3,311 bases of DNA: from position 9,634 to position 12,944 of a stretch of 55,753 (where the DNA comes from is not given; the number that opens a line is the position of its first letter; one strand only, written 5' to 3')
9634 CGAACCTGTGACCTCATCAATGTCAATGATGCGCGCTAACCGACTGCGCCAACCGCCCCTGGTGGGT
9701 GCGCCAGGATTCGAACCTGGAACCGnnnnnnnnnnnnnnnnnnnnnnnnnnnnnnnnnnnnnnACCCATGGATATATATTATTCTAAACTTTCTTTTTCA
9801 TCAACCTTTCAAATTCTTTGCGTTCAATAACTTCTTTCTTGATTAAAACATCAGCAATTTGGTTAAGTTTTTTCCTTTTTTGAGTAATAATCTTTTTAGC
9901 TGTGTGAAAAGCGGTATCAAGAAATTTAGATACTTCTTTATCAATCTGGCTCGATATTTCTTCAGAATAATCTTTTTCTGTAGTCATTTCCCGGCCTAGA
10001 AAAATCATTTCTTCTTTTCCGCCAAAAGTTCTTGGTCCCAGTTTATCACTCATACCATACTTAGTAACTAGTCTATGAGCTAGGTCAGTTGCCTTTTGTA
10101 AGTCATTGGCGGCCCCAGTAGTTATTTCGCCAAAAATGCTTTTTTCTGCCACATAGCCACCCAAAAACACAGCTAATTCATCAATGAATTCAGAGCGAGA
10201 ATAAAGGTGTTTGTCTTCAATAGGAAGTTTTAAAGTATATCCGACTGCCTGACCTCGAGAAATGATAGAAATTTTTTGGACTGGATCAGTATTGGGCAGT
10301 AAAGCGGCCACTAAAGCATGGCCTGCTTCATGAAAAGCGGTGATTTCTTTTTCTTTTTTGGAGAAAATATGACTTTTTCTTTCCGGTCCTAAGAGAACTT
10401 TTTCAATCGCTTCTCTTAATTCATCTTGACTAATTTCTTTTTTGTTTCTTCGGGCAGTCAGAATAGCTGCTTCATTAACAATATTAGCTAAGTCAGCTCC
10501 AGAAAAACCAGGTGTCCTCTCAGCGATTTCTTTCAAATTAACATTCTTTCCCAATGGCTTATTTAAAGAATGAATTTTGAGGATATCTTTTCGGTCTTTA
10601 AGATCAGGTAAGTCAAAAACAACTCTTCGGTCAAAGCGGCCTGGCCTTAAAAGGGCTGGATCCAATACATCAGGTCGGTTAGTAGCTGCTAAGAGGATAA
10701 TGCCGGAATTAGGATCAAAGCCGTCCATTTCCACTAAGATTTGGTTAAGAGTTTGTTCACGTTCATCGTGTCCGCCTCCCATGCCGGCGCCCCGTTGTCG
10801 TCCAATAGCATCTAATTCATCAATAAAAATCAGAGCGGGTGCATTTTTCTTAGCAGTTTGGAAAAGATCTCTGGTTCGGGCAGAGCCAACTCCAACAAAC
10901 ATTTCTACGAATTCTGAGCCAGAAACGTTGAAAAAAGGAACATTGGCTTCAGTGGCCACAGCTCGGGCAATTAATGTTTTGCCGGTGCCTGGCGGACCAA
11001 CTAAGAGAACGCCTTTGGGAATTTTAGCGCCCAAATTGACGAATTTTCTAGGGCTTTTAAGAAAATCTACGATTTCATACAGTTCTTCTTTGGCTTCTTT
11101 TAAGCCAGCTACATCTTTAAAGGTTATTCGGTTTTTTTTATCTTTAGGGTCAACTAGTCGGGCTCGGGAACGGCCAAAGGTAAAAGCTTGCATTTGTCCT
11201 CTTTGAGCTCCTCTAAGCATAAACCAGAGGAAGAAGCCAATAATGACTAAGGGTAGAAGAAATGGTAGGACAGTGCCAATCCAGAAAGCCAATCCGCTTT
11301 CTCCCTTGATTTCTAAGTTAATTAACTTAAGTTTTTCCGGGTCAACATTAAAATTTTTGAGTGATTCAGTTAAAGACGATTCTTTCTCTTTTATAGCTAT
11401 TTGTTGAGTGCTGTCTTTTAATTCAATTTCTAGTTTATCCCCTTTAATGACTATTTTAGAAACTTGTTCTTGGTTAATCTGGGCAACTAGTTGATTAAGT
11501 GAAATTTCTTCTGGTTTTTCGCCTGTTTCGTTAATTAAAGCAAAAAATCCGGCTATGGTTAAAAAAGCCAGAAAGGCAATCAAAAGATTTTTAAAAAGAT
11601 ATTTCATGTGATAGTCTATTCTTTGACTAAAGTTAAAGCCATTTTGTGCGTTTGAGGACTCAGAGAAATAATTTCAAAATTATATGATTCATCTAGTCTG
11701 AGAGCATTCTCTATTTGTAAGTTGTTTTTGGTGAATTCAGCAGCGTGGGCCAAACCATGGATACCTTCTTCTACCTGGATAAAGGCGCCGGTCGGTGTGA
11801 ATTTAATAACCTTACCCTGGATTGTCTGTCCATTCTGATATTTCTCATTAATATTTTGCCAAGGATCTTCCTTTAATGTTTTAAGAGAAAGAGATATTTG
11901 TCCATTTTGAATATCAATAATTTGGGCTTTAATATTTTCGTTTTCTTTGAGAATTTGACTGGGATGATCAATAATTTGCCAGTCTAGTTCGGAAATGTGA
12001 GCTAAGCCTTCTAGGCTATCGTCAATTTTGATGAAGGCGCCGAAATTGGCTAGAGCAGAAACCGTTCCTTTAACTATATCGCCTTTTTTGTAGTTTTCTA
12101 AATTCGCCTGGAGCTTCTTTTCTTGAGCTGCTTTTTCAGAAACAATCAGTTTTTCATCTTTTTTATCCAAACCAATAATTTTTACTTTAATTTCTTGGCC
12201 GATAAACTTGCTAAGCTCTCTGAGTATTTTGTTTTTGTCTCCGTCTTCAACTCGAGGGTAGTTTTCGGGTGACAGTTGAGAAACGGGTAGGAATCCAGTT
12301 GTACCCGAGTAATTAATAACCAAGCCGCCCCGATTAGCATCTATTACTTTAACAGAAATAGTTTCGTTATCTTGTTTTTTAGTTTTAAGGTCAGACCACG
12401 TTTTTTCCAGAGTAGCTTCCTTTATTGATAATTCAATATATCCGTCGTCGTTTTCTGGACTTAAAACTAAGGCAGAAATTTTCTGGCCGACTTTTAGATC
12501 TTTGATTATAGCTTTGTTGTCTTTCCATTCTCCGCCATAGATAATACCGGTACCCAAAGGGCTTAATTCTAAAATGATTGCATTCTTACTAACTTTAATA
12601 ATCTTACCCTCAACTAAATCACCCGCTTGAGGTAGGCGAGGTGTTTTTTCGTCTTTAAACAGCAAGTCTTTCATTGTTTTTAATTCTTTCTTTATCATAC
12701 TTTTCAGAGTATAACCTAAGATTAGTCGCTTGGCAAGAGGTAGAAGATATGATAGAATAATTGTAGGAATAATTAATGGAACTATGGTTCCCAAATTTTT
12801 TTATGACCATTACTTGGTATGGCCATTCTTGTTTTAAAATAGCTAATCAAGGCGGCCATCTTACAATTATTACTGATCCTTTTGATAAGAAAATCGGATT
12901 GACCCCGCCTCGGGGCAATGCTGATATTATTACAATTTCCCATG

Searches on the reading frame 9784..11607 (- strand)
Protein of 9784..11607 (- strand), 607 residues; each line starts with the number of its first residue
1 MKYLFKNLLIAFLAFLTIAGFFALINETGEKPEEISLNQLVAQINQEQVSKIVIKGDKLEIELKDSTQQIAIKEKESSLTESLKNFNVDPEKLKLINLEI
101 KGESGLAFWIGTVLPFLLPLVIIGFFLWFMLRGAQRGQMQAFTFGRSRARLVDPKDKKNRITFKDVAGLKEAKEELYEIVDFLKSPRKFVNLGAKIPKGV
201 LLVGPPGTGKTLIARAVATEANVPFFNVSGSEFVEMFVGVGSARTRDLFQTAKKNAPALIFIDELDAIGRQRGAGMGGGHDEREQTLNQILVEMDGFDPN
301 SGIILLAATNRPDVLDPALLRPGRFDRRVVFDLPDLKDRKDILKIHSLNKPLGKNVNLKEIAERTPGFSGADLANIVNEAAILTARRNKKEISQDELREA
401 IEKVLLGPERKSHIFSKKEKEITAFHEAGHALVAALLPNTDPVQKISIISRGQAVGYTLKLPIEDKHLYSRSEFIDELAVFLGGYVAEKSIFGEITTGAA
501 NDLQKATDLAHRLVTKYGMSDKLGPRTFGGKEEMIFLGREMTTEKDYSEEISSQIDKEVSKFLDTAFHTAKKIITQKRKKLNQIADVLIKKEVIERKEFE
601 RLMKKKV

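Call 7: search_protein_families(library=pfam, proteins=[window:9784-11607:-], max_evalue=0.001)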
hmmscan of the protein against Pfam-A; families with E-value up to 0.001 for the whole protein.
window:9784-11607:- (607 aa): 11 families
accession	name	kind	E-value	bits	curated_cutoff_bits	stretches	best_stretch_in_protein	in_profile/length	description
PF01434.24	Peptidase_M41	-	2.7e-69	233.3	29.9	1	414-602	2-191/191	Peptidase family M41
PF00004.35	AAA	-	9.3e-45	152.7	21.2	1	200-332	1-130/131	ATPase family associated with various cellular activities (AAA)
PF17862.7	AAA_lid_3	-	3e-16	59.1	27.2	1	355-398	1-44/45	AAA+ lid domain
PF06480.20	FtsH_ext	-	6.2e-10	39.7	25.5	1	9-91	2-99/103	FtsH Extracellular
PF06068.19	TIP49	-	3.6e-05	23.5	23.8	1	197-234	50-89/347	TIP49 P-loop domain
PF13191.12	AAA_16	-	4.6e-05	24.4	32.6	0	197-223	24-50/167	AAA ATPase domain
PF07728.20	AAA_5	-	6.3e-05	23.4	22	1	199-268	1-78/139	AAA domain (dynein-related subfamily)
PF23902.1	AAA_lid_PRS2_C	-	0.00021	21.8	34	1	338-405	3-71/73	PRS2 AAA+ lid C-terminal domain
PF20720.3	nSTAND3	-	0.00027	21.1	27.2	0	200-273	20-80/155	Novel STAND NTPase 3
PF05496.18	RuvB_N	-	0.00061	20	27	0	198-232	34-68/159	Holliday junction DNA helicase RuvB P-loop domain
PF13401.12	AAA_22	-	0.00081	20.1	27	0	200-225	8-36/130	AAA domain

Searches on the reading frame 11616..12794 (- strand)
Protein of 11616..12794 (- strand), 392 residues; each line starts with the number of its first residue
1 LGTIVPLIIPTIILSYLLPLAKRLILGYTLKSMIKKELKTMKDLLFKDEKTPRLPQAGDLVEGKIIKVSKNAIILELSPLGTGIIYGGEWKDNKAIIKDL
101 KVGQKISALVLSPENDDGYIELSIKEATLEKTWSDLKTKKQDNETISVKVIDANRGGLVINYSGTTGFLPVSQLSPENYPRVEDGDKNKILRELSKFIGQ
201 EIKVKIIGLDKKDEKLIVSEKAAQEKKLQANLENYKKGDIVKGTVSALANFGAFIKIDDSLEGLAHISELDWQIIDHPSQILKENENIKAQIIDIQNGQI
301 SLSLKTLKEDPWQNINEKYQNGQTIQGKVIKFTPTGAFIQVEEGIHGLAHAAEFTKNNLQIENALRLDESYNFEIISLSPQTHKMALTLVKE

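Call 8: search_protein_families(library=pfam, proteins=[window:11616-12794:-], max_evalue=0.001)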
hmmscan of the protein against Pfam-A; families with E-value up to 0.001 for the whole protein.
window:11616-12794:- (392 aa): 5 families
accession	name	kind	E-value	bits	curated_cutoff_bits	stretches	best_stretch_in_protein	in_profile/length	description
PF00575.29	S1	-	7.2e-38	129.3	22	4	236-304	3-73/74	S1 RNA binding domain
PF23459.1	S1_RRP5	-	3.6e-13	50.3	27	0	235-299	1-65/72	RRP5 S1 domain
PF21710.3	Spt6_S1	-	1.4e-05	25.7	27.5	0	310-331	53-74/91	Spt6, S1/OB domain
PF21543.3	CvfB_2nd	-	3.5e-05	24.1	27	0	198-220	53-74/76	Virulence regulatory factor CvfB, second domain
PF13509.12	S1_2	-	0.00032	21.2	21.8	0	322-352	2-32/61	S1 domain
